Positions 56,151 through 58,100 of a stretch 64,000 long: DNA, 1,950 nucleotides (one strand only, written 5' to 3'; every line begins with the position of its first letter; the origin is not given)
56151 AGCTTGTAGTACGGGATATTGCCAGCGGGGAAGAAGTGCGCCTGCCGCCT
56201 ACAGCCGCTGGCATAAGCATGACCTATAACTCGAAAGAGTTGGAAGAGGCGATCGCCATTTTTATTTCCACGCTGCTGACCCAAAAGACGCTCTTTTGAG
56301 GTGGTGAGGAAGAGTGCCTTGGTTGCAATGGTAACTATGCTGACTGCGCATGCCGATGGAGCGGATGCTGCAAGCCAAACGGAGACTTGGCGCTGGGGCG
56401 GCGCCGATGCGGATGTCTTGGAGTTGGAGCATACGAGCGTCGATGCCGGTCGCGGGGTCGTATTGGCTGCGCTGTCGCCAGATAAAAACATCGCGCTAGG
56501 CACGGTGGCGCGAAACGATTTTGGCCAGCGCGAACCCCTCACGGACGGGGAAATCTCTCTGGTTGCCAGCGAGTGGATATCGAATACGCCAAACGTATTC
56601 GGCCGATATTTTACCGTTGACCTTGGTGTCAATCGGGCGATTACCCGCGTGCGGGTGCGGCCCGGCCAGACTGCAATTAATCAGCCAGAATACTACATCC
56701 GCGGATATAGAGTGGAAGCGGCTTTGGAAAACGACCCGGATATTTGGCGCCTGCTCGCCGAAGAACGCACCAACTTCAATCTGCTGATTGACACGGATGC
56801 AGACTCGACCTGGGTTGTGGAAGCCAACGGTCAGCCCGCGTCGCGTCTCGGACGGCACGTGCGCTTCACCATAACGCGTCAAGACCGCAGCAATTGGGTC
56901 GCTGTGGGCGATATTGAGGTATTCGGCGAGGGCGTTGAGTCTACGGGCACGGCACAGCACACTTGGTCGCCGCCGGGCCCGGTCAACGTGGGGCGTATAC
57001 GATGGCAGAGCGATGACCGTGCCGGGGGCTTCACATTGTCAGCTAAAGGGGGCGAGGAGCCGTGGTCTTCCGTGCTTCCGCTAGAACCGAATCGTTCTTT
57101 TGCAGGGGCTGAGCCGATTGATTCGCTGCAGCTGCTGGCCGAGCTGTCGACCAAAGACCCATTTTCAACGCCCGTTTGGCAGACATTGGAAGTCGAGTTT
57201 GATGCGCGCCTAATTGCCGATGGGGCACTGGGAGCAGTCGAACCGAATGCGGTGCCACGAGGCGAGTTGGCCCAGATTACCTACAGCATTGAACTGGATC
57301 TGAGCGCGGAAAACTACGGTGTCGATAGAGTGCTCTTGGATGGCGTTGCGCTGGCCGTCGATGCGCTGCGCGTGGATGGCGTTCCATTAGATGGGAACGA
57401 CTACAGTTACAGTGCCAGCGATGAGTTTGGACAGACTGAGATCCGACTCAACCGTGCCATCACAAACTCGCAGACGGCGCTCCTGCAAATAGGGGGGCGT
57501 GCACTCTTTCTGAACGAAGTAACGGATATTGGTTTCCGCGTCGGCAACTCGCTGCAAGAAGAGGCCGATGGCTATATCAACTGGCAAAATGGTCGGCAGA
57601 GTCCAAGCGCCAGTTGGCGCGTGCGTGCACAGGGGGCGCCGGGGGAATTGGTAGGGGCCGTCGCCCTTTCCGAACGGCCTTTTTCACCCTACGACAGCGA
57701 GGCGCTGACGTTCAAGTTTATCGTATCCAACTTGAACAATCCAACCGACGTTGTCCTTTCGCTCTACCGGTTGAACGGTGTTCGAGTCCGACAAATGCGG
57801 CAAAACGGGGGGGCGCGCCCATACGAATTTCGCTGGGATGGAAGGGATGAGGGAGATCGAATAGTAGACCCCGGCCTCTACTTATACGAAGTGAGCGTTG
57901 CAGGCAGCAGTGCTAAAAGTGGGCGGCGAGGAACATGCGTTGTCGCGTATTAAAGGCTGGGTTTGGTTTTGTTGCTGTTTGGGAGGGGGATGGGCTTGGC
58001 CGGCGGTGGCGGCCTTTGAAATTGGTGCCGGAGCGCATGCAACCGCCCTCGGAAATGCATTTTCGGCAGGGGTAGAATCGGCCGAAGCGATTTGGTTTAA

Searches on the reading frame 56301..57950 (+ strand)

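Call 66: search_protein_families(library=pfam, proteins=[window:56301-57950:+], max_evalue=0.0001)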
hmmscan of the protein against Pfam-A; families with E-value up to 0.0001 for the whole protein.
window:56301-57950:+ (550 aa): 1 family
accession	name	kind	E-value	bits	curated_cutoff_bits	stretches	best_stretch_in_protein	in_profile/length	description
PF00754.31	F5_F8_type_C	-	7.5e-05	23.3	28.2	0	89-200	23-122/127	F5/8 type C domain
